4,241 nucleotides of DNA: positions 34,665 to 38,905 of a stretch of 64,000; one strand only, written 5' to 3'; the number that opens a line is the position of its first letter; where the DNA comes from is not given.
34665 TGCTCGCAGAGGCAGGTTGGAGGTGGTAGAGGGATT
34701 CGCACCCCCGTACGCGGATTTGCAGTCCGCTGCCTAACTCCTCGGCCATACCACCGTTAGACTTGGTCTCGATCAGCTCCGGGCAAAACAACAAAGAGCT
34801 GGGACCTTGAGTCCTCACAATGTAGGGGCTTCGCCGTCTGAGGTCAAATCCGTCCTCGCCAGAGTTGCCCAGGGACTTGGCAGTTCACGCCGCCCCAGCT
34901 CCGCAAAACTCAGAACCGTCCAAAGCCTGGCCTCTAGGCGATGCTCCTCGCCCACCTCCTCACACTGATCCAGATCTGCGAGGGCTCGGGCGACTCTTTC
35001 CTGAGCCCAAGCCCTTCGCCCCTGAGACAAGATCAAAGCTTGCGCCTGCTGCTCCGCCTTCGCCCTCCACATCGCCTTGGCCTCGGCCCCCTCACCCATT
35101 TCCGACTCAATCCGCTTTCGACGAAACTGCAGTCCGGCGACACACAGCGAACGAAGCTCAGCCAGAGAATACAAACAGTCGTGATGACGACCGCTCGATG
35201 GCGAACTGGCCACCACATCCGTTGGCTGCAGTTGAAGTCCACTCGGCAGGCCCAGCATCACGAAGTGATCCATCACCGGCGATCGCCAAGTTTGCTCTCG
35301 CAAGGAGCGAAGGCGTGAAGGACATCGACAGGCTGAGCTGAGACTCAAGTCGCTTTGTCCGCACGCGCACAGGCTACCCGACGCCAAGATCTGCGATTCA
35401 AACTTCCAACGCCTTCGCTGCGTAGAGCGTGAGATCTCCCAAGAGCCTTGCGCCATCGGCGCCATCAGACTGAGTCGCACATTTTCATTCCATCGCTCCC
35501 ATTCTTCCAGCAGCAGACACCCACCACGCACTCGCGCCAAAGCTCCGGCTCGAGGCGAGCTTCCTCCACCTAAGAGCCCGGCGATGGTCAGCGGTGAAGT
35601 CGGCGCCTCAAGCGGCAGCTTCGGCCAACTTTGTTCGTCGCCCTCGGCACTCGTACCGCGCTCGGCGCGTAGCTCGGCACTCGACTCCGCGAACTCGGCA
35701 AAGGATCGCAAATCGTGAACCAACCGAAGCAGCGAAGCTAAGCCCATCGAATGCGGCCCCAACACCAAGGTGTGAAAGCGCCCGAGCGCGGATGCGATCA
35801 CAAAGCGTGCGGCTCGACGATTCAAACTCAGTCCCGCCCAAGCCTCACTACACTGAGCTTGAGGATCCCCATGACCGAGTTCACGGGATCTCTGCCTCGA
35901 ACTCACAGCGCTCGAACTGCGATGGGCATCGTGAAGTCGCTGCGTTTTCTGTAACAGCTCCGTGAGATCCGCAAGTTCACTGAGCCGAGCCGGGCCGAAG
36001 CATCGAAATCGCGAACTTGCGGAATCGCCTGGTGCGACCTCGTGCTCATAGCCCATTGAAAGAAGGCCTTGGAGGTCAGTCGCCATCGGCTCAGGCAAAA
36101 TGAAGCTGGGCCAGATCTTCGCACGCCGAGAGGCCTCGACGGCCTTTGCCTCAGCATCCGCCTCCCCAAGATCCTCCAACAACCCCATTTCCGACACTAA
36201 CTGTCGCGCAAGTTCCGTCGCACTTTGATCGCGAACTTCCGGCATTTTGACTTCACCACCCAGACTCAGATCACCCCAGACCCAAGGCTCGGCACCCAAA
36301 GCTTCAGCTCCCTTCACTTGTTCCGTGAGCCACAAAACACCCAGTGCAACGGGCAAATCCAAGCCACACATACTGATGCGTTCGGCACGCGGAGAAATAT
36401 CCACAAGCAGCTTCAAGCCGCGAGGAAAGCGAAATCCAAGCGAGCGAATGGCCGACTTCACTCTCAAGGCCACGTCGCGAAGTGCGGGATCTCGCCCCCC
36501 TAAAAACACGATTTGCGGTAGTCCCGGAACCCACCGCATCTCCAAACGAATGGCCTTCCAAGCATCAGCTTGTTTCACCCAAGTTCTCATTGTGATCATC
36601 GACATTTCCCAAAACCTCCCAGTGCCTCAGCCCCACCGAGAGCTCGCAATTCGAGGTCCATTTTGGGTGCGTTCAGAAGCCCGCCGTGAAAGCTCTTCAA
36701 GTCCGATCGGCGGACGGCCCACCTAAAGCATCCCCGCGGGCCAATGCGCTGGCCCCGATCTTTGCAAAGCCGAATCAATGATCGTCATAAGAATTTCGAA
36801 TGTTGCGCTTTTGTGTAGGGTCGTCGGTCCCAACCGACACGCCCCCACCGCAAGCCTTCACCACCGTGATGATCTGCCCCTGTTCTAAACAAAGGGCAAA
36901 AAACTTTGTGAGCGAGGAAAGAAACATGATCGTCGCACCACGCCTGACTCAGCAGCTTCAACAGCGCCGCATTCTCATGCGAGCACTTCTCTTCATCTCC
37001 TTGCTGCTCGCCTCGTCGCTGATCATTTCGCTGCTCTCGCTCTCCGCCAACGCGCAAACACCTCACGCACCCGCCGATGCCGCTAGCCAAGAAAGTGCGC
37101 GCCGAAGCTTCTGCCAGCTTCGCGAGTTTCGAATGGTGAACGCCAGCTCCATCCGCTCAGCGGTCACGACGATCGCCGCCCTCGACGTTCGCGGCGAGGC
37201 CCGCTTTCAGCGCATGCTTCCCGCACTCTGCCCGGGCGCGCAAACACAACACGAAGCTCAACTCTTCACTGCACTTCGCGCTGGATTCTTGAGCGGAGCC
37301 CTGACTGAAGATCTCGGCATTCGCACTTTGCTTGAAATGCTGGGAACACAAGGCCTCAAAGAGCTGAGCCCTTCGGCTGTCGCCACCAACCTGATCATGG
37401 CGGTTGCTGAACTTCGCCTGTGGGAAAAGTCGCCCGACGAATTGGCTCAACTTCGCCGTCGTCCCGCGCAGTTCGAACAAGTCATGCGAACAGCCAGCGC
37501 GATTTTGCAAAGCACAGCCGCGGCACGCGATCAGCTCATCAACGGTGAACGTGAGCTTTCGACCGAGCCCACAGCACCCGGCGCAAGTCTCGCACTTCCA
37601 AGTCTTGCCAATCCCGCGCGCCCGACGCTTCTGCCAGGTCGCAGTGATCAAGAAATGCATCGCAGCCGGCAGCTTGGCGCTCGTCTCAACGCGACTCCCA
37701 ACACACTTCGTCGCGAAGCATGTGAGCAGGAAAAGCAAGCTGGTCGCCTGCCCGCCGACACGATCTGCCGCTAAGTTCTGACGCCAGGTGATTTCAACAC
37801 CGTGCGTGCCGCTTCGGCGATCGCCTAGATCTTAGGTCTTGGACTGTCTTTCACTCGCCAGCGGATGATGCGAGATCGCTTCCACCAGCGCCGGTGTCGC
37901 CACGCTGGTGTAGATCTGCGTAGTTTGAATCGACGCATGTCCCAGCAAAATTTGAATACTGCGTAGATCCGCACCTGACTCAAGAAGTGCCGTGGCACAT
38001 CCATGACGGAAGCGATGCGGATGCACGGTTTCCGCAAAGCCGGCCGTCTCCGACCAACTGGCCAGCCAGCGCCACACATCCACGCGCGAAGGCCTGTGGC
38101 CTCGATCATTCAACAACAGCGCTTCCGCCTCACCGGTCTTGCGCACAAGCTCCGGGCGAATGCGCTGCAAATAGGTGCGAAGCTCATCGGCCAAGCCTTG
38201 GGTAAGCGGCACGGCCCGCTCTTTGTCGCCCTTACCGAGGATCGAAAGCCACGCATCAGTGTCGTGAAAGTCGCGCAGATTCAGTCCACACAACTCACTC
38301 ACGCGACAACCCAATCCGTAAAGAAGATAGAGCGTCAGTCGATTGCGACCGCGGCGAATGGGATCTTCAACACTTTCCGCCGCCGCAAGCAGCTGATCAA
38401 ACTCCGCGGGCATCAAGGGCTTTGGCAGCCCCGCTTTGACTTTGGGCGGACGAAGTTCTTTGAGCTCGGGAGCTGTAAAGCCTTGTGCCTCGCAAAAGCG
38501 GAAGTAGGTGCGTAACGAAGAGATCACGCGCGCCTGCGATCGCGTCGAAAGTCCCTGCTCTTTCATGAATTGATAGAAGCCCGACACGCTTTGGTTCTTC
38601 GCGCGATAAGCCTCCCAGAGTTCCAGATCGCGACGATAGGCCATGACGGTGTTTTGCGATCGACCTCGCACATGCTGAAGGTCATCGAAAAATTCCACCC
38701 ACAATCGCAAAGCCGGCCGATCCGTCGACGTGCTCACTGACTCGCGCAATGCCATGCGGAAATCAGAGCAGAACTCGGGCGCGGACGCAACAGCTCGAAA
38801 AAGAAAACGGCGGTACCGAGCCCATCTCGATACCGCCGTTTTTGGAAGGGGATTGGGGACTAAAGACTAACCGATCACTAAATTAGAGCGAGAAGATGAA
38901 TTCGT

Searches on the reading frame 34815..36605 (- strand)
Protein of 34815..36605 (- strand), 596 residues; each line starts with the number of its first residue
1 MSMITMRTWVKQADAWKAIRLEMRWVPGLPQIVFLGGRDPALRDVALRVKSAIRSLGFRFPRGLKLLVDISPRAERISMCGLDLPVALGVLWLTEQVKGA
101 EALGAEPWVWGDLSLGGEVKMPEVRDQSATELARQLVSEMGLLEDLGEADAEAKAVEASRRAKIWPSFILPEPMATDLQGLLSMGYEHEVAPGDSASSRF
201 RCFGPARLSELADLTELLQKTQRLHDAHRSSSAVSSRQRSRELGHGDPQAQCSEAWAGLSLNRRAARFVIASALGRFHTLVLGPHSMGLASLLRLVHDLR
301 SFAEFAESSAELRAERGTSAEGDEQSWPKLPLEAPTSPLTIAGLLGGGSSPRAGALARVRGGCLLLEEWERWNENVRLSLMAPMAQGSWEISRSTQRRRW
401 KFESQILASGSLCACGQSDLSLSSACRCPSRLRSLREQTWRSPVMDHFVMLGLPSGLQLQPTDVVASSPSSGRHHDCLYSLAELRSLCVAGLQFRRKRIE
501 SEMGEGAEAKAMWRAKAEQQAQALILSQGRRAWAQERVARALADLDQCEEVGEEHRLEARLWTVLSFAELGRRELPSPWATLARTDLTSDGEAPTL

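Call 75: search_protein_families(library=pfam, proteins=[window:34815-36605:-], max_evalue=0.0001)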
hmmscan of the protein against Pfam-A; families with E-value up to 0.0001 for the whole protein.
window:34815-36605:- (596 aa): 2 families
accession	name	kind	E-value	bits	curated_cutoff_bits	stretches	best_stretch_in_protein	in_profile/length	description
PF01078.27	Mg_chelatase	-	1.7e-17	64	20.3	1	264-447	10-192/207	Magnesium chelatase, subunit ChlI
PF13541.12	ChlI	-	1.5e-09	38.3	27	1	22-121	2-96/121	Subunit ChlI of Mg-chelatase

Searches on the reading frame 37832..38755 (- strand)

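Call 98: search_protein_families(library=pfam, proteins=[window:37832-38755:-], max_evalue=0.0001)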
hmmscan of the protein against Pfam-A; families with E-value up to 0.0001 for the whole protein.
window:37832-38755:- (307 aa): 3 families
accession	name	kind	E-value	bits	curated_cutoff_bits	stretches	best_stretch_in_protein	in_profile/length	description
PF00589.27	Phage_integrase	-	1.7e-36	126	27.1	1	115-286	4-169/172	Phage integrase family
PF02899.23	Phage_int_SAM_1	-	2.9e-12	47.1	22.3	1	21-92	3-83/83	Phage integrase, N-terminal SAM-like domain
PF11917.13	DUF3435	-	7.6e-05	22.3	25.8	0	229-285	180-238/418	Protein of unknown function (DUF3435)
